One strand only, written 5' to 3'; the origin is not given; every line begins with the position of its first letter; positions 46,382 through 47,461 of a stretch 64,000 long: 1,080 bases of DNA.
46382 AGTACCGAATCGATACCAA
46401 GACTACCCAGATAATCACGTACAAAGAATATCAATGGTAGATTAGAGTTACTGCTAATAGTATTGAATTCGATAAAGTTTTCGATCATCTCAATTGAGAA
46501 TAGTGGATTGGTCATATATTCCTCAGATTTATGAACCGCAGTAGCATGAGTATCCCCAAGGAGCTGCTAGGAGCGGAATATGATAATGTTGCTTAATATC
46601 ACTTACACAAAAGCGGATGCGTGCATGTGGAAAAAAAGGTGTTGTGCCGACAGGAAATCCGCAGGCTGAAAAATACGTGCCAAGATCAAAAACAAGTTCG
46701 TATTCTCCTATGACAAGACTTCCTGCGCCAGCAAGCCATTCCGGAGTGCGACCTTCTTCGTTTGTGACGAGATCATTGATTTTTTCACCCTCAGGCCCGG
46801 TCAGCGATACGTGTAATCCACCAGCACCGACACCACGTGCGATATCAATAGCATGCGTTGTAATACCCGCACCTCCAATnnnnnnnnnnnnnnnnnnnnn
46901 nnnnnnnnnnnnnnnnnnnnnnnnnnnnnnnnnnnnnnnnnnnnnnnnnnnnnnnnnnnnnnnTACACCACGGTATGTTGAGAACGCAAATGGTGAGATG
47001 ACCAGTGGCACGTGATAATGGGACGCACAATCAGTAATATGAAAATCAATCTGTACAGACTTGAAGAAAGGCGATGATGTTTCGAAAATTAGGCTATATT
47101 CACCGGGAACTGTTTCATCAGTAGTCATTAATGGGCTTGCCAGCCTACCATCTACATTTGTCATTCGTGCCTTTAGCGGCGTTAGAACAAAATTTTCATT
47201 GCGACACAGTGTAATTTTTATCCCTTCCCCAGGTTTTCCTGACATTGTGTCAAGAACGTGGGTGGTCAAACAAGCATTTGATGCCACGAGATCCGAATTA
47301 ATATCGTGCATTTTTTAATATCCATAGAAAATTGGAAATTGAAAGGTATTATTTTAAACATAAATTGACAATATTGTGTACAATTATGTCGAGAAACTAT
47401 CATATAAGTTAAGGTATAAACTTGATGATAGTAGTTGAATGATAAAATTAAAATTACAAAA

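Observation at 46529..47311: Tandem fusion of two 5-hydroxyisourate hydrolase domains with complementary degenerate C-terminal signatures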

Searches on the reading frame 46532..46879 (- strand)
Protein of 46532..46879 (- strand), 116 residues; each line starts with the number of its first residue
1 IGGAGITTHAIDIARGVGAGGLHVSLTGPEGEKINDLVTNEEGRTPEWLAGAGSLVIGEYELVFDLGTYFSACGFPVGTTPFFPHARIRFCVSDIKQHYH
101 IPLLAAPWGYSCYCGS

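Call 76: search_protein_families(library=ncbifam, proteins=[window:46532-46879:-], max_evalue=0.001)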
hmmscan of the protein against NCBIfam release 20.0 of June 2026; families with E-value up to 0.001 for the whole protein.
seq(116 aa): 2 families
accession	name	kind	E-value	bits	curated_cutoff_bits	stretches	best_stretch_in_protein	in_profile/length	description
TIGR02962.1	hdxy_isourate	equivalog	1.2e-26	93.3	87.45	1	5-116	3-113/113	hydroxyisourate hydrolase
NF011610.0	PRK15036.1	equivalog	4.4e-11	43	217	1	32-116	58-137/137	hydroxyisourate hydrolase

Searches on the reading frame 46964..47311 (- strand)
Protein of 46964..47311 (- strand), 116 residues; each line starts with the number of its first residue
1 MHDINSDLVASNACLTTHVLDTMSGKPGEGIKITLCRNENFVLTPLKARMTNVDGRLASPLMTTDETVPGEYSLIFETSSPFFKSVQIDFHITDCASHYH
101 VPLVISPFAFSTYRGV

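Call 76: search_protein_families(library=ncbifam, proteins=[window:46964-47311:-], max_evalue=0.001)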
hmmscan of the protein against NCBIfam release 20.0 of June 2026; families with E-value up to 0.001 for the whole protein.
seq(116 aa): 2 families
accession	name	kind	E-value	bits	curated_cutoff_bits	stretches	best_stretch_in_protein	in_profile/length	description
TIGR02962.1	hdxy_isourate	equivalog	4.7e-29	101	87.45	1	14-115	3-112/113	hydroxyisourate hydrolase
NF011610.0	PRK15036.1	equivalog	1.8e-18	66.9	217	1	9-115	23-136/137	hydroxyisourate hydrolase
